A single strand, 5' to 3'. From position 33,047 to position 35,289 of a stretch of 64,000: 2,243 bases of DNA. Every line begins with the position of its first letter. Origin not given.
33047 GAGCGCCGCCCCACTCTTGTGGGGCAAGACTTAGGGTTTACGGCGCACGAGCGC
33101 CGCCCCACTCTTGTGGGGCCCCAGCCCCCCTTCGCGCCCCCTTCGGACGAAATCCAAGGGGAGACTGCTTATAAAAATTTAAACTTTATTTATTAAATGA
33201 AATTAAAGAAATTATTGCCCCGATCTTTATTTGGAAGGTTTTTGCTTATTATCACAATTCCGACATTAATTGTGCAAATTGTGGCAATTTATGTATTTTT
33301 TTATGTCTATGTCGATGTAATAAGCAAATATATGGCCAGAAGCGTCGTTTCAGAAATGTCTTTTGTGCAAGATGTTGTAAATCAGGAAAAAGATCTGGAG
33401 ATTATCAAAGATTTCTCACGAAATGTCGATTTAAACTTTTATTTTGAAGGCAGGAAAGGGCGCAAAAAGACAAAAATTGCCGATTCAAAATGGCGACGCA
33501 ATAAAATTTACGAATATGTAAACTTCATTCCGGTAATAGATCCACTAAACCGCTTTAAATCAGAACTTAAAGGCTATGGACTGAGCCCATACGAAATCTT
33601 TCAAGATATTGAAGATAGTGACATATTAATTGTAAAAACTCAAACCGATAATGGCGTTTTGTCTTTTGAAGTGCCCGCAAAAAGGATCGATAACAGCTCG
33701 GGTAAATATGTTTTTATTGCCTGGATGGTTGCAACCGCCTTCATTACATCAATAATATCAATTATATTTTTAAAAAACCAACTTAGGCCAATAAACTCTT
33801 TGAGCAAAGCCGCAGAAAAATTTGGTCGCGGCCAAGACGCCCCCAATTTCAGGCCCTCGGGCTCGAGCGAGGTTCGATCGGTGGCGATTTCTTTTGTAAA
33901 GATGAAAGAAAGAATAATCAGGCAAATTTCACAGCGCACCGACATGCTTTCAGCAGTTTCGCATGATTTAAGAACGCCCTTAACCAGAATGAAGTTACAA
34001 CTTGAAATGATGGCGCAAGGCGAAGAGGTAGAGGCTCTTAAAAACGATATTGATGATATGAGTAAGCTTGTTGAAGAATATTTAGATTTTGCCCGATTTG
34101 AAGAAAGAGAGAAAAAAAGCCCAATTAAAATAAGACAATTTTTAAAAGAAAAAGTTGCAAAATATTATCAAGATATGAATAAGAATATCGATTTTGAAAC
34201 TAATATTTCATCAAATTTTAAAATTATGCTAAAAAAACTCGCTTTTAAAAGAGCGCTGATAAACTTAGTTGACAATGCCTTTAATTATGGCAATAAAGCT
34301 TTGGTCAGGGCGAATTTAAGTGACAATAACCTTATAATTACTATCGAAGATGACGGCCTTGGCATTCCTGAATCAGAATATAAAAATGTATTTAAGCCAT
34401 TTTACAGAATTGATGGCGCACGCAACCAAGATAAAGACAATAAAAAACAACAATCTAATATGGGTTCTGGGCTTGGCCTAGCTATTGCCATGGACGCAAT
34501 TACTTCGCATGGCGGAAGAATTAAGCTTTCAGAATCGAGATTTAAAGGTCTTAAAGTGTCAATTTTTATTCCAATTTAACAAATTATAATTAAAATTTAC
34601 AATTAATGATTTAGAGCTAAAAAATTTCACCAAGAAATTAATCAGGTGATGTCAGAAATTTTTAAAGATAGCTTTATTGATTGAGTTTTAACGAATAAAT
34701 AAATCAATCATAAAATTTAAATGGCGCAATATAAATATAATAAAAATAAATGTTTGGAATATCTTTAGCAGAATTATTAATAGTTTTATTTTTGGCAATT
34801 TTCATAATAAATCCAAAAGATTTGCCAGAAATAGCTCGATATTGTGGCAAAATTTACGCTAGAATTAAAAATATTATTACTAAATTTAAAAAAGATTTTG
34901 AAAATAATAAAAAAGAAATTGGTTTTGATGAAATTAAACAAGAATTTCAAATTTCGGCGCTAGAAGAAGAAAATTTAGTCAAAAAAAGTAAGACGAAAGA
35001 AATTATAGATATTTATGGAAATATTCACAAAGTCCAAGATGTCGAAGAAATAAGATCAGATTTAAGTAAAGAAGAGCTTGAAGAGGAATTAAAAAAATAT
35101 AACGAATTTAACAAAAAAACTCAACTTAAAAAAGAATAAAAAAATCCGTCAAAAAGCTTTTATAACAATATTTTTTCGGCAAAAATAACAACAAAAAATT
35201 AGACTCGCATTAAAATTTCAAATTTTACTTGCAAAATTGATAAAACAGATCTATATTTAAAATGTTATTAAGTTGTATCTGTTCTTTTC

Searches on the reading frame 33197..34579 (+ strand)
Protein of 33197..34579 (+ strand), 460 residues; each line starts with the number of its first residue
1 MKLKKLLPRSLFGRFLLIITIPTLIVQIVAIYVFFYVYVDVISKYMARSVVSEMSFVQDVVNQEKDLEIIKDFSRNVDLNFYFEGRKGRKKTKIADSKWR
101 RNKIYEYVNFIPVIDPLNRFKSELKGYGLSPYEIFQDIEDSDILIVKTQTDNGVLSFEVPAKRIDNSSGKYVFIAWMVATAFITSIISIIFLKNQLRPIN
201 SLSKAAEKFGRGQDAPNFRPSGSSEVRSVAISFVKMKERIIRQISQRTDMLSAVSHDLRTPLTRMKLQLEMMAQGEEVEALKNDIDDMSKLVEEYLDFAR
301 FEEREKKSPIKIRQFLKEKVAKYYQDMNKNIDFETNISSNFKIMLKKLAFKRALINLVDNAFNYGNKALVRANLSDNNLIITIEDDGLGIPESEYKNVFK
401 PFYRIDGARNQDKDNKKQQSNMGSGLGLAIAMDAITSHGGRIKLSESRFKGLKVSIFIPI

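Call 12: find_encoding_contigs(protein=window:33197-34579:+, flank=5000, max_places=10)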
Protein window:33197-34579:+ (460 aa): 1 contig read that carries it; 1 place shown.
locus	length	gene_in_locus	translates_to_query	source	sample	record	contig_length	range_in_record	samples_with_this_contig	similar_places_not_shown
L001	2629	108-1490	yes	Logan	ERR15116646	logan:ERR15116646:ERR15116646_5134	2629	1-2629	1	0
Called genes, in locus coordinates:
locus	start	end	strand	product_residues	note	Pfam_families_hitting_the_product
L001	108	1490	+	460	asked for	PF00672:HAMP (weak), PF00512:HisKA, PF02518:HATPase_c, PF13589:HATPase_c_3 (faint)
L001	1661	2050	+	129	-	PF02416:TatA_B_E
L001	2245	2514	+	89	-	-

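Call 18: find_homologous_proteins(query=window:33197-34579:+, max_evalue=1e-20)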
Query window:33197-34579:+ (460 aa): 7769 proteins with E <= 1e-20 among 8000 candidates; the best 120 are listed.
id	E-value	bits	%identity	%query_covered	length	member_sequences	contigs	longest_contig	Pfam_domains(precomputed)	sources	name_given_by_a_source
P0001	1.7e-294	994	100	100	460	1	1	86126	PF00672.31,PF02518.32,PF00512.32,PF13589.13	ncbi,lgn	-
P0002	1.5e-223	760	77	100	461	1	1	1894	PF00672.31,PF02518.32,PF00512.32,PF13589.13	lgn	-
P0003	1.8e-223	760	77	100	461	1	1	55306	PF00672.31,PF02518.32,PF00512.32,PF13589.13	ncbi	-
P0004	1.5e-218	744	75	100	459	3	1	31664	PF00672.31,PF02518.32,PF00512.32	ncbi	-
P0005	4.8e-208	709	70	100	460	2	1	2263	PF00672.31,PF02518.32,PF00512.32,PF13589.13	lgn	-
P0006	3.5e-207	707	72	100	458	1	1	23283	PF02518.32,PF00512.32,PF13589.13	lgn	-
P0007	1.1e-206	705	71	100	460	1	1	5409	PF00672.31,PF02518.32,PF00512.32,PF13589.13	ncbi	-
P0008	2.2e-203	694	71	100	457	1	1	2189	PF00672.31,PF02518.32,PF00512.32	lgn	-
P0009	2.2e-198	678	67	100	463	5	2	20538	PF02518.32,PF00512.32,PF13589.13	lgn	-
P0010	2.0e-197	674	69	100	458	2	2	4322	PF02518.32,PF00512.32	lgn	-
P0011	3.3e-197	674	69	100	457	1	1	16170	PF00672.31,PF02518.32,PF00512.32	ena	-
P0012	2.4e-195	668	68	100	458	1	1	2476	PF02518.32,PF00512.32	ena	-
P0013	2.4e-195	668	67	100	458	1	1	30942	PF00672.31,PF02518.32,PF00512.32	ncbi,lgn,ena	-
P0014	3.2e-195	667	68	100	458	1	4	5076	PF02518.32,PF00512.32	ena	-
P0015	5.6e-195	666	68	100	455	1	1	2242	PF00672.31,PF02518.32,PF00512.32,PF13589.13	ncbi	-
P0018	1.0e-191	656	66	100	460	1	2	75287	PF00672.31,PF02518.32,PF00512.32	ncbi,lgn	-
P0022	1.0e-189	649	67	100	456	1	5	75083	PF00672.31,PF02518.32,PF00512.32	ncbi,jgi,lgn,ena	-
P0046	4.0e-179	614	61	100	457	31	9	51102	PF02518.32,PF00512.32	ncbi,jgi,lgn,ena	jgi:two-component system osmolarity sensor histidine kinase EnvZ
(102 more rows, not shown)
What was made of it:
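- The source is a metagenome-assembled genome (calls 12, 18).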

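Call 21: find_encoding_contigs(protein=P0003, flank=4000, max_places=3)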
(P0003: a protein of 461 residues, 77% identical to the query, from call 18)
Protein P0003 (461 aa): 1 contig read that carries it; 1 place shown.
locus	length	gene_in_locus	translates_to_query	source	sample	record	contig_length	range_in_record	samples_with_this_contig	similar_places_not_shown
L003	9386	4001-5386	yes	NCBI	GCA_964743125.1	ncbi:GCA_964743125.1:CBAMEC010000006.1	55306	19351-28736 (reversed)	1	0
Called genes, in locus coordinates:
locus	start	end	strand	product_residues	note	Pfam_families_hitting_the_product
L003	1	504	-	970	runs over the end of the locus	PF16078:2-oxogl_dehyd_N, PF00676:E1_dh, PF02779:Transket_pyr, PF16870:OxoGdeHyase_C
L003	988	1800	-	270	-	PF19302:DUF5915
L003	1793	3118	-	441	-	PF01210:NAD_Gly3P_dh_N (weak), PF03446:NAD_binding_2 (faint), PF03721:UDPG_MGDP_dh_N, PF03807:F420_oxidored (faint), PF00984:UDPG_MGDP_dh, PF03720:UDPG_MGDP_dh_C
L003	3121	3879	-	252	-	PF20703:nSTAND1 (faint), PF02463:SMC_N, PF00005:ABC_tran, PF13175:AAA_15 (weak), PF13304:AAA_21 (weak)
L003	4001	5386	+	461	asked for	PF00672:HAMP (faint), PF00512:HisKA, PF02518:HATPase_c, PF13589:HATPase_c_3 (weak)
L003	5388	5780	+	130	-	PF02416:TatA_B_E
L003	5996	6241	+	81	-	-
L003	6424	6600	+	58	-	PF00584:SecE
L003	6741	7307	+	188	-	PF02357:NusG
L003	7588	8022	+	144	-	PF03946:Ribosomal_L11_N, PF00298:Ribosomal_L11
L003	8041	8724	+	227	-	PF00687:Ribosomal_L1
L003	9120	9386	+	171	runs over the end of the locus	PF00466:Ribosomal_L10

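Call 22: find_encoding_contigs(protein=P0004, flank=4000, max_places=3)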
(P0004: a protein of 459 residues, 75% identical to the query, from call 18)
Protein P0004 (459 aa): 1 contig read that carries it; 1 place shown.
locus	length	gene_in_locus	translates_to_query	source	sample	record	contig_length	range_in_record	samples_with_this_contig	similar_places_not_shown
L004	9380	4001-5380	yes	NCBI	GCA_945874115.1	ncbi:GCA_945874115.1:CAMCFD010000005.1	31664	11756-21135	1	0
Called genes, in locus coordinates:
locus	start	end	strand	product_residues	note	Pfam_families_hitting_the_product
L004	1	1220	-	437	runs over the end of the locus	PF01210:NAD_Gly3P_dh_N (faint), PF02737:3HCDH_N (faint), PF03721:UDPG_MGDP_dh_N, PF03807:F420_oxidored (faint), PF00984:UDPG_MGDP_dh, PF03720:UDPG_MGDP_dh_C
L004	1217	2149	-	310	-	PF04577:Glyco_transf_61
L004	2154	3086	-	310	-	PF01073:3Beta_HSD, PF01370:Epimerase, PF02719:Polysacc_synt_2 (faint), PF04321:RmlD_sub_bind, PF07993:NAD_binding_4 (faint), PF16363:GDP_Man_Dehyd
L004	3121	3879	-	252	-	PF20703:nSTAND1 (faint), PF02463:SMC_N, PF00005:ABC_tran, PF13304:AAA_21 (faint)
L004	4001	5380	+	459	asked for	PF00672:HAMP (faint), PF00512:HisKA, PF02518:HATPase_c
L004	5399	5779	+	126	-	PF02416:TatA_B_E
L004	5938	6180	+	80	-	-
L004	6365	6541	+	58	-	PF00584:SecE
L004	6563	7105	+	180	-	PF02357:NusG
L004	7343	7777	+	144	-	PF03946:Ribosomal_L11_N, PF00298:Ribosomal_L11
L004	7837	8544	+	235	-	PF00687:Ribosomal_L1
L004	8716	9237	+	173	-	PF00466:Ribosomal_L10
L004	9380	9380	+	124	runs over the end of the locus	PF16320:Ribosomal_L12_N, PF00542:Ribosomal_L12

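Call 23: find_encoding_contigs(protein=P0006, flank=4000, max_places=3)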
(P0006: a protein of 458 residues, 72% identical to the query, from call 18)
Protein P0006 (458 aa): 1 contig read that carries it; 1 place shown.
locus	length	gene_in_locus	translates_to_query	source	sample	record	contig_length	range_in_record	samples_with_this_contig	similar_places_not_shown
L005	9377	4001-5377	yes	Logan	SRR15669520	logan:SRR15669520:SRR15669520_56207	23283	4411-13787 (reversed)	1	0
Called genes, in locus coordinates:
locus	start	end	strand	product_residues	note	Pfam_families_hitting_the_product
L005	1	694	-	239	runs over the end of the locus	PF01138:RNase_PH, PF03725:RNase_PH_C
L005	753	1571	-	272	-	PF19302:DUF5915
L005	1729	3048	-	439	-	PF01210:NAD_Gly3P_dh_N (faint), PF03721:UDPG_MGDP_dh_N, PF03807:F420_oxidored (faint), PF00984:UDPG_MGDP_dh, PF03720:UDPG_MGDP_dh_C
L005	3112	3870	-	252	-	PF20703:nSTAND1 (faint), PF00005:ABC_tran, PF02463:SMC_N, PF13304:AAA_21 (weak)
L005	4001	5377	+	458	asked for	PF00512:HisKA, PF02518:HATPase_c, PF13589:HATPase_c_3 (faint)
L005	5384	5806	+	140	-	PF02416:TatA_B_E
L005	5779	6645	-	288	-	-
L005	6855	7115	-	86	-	-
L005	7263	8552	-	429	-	PF00364:Biotin_lipoyl, PF25997:BSH_YhbJ (faint), PF02817:E3_binding, PF00198:2-oxoacid_dh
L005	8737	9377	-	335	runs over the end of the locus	PF00528:BPD_transp_1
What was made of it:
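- Synteny on both sides matches relatives, so two genomes were not joined (calls 21-23).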

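Call 39: search_protein_families(library=ncbifam, proteins=[window:33197-34579:+], max_evalue=0.00001)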
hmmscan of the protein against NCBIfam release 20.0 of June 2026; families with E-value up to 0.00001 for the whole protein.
window:33197-34579:+ (460 aa): 65 families (the best 25 are shown)
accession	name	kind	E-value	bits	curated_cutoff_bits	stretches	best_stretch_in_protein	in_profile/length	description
NF007004.0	PRK09467.1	equivalog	1.6e-66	225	415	1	2-460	2-436/440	two-component system sensor histidine kinase EnvZ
NF007007.0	PRK09470.1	equivalog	4.3e-47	161.1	486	1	183-460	179-459/463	envelope stress sensor histidine kinase CpxA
NF007898.0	PRK10604.1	equivalog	1.6e-42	146.2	478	1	171-459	136-422/433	two-component system sensor histidine kinase RstB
NF045900.1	HisKinCpxALeg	equivalog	1.8e-35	122.5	800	1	178-460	159-451/451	two-component system sensor histidine kinase CpxA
NF033092.0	HK_WalK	equivalog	7e-34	117.4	725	1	246-460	371-594/594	cell wall metabolism sensor histidine kinase WalK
NF012163.2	BaeS_SmeS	equivalog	1.1e-31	110.3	500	1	177-458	168-456/457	sensor histidine kinase efflux regulator BaeS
NF046044.1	PnpS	equivalog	3.1e-31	108.8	400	1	245-459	168-390/390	two-component system histidine kinase PnpS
TIGR02966.1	phoR_proteo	equivalog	7e-31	107.5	334.2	1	245-452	112-327/333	phosphate regulon sensor histidine kinase PhoR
NF012226.0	AdeS_HK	equivalog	5.8e-30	104.6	500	1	170-448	58-342/353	two-component sensor histidine kinase AdeS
TIGR01386.1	cztS_silS_copS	subfamily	2.4e-29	102.6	292.55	1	171-445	164-444/457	heavy metal sensor histidine kinase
NF007837.0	PRK10549.1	equivalog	3.4e-29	101.9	603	1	176-459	167-457/466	envelope stress sensor histidine kinase BaeS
NF040691.1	MtrAB_MtrB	equivalog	7.8e-29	101.1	450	1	178-452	195-484/507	MtrAB system histidine kinase MtrB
NF008312.0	PRK11100.1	equivalog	4.3e-27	95.1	356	1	164-459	177-473/477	two-component system sensor histidine kinase CreC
NF008025.0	PRK10755.1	equivalog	3.6e-25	88.4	314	1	181-457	77-353/362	two-component system sensor histidine kinase PmrB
NF008468.0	PRK11360.1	equivalog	1.4e-23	83.1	646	1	250-460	399-608/616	two-component system sensor histidine kinase AtoS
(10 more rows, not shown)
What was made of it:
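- On REP / BIME (RAYT-associated): The genes around the array are syntenic with relatives and include no transposase (calls 21-23, 39).
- The kinase ORF is intact (calls 18, 39).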

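Call 45: find_encoding_contigs(protein=P0022, flank=2500, max_places=5)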
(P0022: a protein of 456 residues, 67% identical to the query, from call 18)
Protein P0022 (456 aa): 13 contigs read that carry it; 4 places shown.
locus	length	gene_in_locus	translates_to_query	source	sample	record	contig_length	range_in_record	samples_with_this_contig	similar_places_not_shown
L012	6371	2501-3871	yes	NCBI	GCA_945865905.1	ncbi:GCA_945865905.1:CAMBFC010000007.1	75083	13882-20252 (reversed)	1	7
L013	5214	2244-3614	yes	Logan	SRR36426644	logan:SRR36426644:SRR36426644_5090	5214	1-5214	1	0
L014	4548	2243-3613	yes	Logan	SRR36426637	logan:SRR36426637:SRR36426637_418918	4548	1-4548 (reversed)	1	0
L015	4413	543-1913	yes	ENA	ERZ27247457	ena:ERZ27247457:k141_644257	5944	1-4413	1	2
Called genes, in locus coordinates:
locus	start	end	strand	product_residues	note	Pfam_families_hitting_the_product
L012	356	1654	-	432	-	PF01210:NAD_Gly3P_dh_N (weak), PF02737:3HCDH_N (faint), PF03721:UDPG_MGDP_dh_N, PF03807:F420_oxidored (faint), PF00984:UDPG_MGDP_dh, PF03720:UDPG_MGDP_dh_C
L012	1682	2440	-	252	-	PF20703:nSTAND1 (weak), PF02463:SMC_N, PF00005:ABC_tran, PF13304:AAA_21 (faint)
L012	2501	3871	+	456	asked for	PF00672:HAMP (faint), PF00512:HisKA, PF02518:HATPase_c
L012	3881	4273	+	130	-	PF02416:TatA_B_E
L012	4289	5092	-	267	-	-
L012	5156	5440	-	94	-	-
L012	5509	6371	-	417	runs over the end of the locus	PF00364:Biotin_lipoyl, PF25997:BSH_YhbJ (weak), PF02817:E3_binding, PF00198:2-oxoacid_dh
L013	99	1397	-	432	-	PF01210:NAD_Gly3P_dh_N (weak), PF02737:3HCDH_N (faint), PF03721:UDPG_MGDP_dh_N, PF03807:F420_oxidored (faint), PF00984:UDPG_MGDP_dh, PF03720:UDPG_MGDP_dh_C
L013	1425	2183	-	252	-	PF20703:nSTAND1 (weak), PF02463:SMC_N, PF00005:ABC_tran, PF13304:AAA_21 (faint)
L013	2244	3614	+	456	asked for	PF00672:HAMP (faint), PF00512:HisKA, PF02518:HATPase_c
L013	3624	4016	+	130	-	PF02416:TatA_B_E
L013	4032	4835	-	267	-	-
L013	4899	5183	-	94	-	-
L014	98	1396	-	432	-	PF01210:NAD_Gly3P_dh_N (weak), PF02737:3HCDH_N (faint), PF03721:UDPG_MGDP_dh_N, PF03807:F420_oxidored (faint), PF00984:UDPG_MGDP_dh, PF03720:UDPG_MGDP_dh_C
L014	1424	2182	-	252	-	PF20703:nSTAND1 (weak), PF02463:SMC_N, PF00005:ABC_tran, PF13304:AAA_21 (faint)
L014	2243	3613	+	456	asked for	PF00672:HAMP (faint), PF00512:HisKA, PF02518:HATPase_c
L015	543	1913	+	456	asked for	PF00672:HAMP (faint), PF00512:HisKA, PF02518:HATPase_c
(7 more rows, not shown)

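Call 46: find_encoding_contigs(protein=P0046, flank=2500, max_places=6)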
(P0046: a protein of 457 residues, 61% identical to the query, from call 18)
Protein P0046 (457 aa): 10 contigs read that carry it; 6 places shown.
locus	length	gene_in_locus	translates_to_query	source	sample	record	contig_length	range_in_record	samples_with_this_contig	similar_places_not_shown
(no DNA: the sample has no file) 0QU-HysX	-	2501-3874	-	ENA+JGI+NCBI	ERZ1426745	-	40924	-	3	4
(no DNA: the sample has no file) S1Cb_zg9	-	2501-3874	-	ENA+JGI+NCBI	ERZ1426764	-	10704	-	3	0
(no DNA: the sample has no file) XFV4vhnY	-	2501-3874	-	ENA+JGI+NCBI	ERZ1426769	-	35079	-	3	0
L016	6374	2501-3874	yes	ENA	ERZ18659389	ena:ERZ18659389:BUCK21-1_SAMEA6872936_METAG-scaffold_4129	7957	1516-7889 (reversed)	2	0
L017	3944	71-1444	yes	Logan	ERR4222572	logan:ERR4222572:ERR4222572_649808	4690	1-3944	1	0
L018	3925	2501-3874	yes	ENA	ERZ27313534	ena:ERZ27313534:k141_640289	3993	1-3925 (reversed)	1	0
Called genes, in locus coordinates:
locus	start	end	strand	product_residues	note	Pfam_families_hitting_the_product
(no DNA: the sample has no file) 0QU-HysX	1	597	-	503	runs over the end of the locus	PF07669:Eco57I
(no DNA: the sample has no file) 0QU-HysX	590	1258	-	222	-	-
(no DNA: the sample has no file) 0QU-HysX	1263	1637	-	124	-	PF02416:TatA_B_E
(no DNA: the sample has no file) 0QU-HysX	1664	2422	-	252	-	PF20703:nSTAND1 (weak), PF02463:SMC_N, PF00005:ABC_tran, PF13304:AAA_21 (weak)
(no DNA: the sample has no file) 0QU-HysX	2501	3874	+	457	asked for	PF00512:HisKA, PF02518:HATPase_c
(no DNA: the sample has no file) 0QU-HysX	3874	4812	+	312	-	PF01073:3Beta_HSD, PF01370:Epimerase, PF02719:Polysacc_synt_2, PF04321:RmlD_sub_bind, PF07993:NAD_binding_4 (faint), PF16363:GDP_Man_Dehyd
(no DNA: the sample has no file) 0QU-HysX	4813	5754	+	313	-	PF04577:Glyco_transf_61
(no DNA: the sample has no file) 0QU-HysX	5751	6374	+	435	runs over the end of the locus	PF01210:NAD_Gly3P_dh_N (faint), PF03721:UDPG_MGDP_dh_N, PF03807:F420_oxidored (faint), PF00984:UDPG_MGDP_dh, PF03720:UDPG_MGDP_dh_C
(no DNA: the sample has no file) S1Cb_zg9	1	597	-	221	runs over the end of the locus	?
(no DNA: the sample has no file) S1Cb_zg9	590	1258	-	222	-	-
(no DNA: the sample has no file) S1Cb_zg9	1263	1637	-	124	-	PF02416:TatA_B_E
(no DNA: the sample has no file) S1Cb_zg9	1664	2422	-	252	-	PF20703:nSTAND1 (weak), PF02463:SMC_N, PF00005:ABC_tran, PF13304:AAA_21 (weak)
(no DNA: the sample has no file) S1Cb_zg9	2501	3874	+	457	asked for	PF00512:HisKA, PF02518:HATPase_c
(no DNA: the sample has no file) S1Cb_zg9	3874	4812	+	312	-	PF01073:3Beta_HSD, PF01370:Epimerase, PF02719:Polysacc_synt_2, PF04321:RmlD_sub_bind, PF07993:NAD_binding_4 (faint), PF16363:GDP_Man_Dehyd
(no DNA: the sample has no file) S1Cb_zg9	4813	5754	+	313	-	PF04577:Glyco_transf_61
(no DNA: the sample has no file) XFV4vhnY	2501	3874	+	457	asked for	PF00512:HisKA, PF02518:HATPase_c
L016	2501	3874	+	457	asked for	PF00512:HisKA, PF02518:HATPase_c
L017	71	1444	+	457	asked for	PF00512:HisKA, PF02518:HATPase_c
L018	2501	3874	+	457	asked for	PF00512:HisKA, PF02518:HATPase_c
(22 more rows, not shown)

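Call 63: find_encoding_contigs(protein=P0003, flank=10000, max_places=1)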
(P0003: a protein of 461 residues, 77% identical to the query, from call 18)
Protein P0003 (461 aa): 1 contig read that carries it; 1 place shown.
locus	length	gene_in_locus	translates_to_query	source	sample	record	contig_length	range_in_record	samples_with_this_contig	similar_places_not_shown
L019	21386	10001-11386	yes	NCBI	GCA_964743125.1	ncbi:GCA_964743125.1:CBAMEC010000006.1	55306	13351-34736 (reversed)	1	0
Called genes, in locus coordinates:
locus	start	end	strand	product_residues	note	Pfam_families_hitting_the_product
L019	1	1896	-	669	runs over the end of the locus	PF00023:Ank (faint), PF13606:Ank_3 (faint), PF12796:Ank_2, PF13637:Ank_4 (faint), PF13857:Ank_5 (faint), PF12796:Ank_2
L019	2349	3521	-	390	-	PF00364:Biotin_lipoyl, PF25917:BSH_RND (weak), PF25919:BSH_CusB (faint), PF02817:E3_binding, PF00198:2-oxoacid_dh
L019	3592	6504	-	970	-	PF16078:2-oxogl_dehyd_N, PF00676:E1_dh, PF02779:Transket_pyr, PF16870:OxoGdeHyase_C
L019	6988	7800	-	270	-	PF19302:DUF5915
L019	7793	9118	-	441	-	PF01210:NAD_Gly3P_dh_N (weak), PF03446:NAD_binding_2 (faint), PF03721:UDPG_MGDP_dh_N, PF03807:F420_oxidored (faint), PF00984:UDPG_MGDP_dh, PF03720:UDPG_MGDP_dh_C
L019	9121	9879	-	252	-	PF20703:nSTAND1 (faint), PF02463:SMC_N, PF00005:ABC_tran, PF13175:AAA_15 (weak), PF13304:AAA_21 (weak)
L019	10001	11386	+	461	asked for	PF00672:HAMP (faint), PF00512:HisKA, PF02518:HATPase_c, PF13589:HATPase_c_3 (weak)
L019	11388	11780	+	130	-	PF02416:TatA_B_E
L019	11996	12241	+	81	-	-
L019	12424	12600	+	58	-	PF00584:SecE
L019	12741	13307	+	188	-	PF02357:NusG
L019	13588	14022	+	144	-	PF03946:Ribosomal_L11_N, PF00298:Ribosomal_L11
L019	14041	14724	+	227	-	PF00687:Ribosomal_L1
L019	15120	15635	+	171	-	PF00466:Ribosomal_L10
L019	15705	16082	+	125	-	PF16320:Ribosomal_L12_N, PF00542:Ribosomal_L12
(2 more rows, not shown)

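Call 64: find_encoding_contigs(protein=P0018, flank=10000, max_places=2)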
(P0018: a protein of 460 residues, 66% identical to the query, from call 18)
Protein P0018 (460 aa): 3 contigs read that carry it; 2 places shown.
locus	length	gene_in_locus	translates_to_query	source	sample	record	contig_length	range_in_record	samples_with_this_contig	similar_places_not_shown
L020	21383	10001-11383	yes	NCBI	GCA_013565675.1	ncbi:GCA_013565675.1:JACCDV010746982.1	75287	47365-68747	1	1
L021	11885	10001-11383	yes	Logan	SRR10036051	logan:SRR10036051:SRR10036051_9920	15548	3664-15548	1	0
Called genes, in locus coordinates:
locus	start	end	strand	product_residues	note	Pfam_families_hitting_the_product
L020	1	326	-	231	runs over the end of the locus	PF00733:Asn_synthase (weak), PF06508:QueC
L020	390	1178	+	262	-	PF01790:LGT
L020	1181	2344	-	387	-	-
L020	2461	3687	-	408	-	PF00364:Biotin_lipoyl, PF25919:BSH_CusB (weak), PF02817:E3_binding, PF00198:2-oxoacid_dh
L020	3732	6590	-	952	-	PF16078:2-oxogl_dehyd_N, PF00676:E1_dh, PF02779:Transket_pyr, PF16870:OxoGdeHyase_C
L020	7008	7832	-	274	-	PF19302:DUF5915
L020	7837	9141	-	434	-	PF01210:NAD_Gly3P_dh_N (weak), PF03721:UDPG_MGDP_dh_N, PF03807:F420_oxidored (faint), PF00984:UDPG_MGDP_dh, PF03720:UDPG_MGDP_dh_C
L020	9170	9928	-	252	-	PF02463:SMC_N, PF00005:ABC_tran, PF13304:AAA_21 (faint)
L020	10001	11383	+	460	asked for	PF00672:HAMP (weak), PF00512:HisKA, PF02518:HATPase_c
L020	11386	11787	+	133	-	PF02416:TatA_B_E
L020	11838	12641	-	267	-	PF04338:DUF481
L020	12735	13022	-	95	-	-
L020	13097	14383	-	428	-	PF00364:Biotin_lipoyl, PF25997:BSH_YhbJ (weak), PF02817:E3_binding, PF00198:2-oxoacid_dh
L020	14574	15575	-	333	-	PF00528:BPD_transp_1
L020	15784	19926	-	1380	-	PF04997:RNA_pol_Rpb1_1, PF00623:RNA_pol_Rpb1_2, PF04983:RNA_pol_Rpb1_3, PF05000:RNA_pol_Rpb1_4, PF04998:RNA_pol_Rpb1_5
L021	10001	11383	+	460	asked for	PF00672:HAMP (weak), PF00512:HisKA, PF02518:HATPase_c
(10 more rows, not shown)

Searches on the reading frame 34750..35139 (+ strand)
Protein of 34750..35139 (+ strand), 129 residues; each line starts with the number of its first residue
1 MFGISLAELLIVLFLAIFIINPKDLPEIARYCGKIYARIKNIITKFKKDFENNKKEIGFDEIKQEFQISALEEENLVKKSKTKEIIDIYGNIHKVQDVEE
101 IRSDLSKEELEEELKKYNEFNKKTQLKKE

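Call 39: search_protein_families(library=ncbifam, proteins=[window:34750-35139:+], max_evalue=0.00001)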
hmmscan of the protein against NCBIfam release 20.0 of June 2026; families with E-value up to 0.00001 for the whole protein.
window:34750-35139:+ (129 aa): 5 families
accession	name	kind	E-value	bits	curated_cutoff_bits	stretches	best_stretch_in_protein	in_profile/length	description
TIGR01410.1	tatB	equivalog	1.5e-12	47.8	56.5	1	2-78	1-75/80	Sec-independent protein translocase protein TatB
NF002377.0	PRK01371.1-4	equivalog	1.3e-10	41.6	96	1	1-98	1-93/119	sec-independent translocase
NF002375.0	PRK01371.1-2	equivalog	4.1e-09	36.8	137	1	1-106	1-99/137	sec-independent translocase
NF011429.0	PRK14857.1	equivalog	7.4e-09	35.9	77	1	1-79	3-82/91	TatA/E family twin arginine-targeting protein translocase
NF047941.1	TatB_Rickett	equivalog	1.8e-08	34.5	75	1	1-56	1-56/84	Sec-independent protein translocase subunit TatB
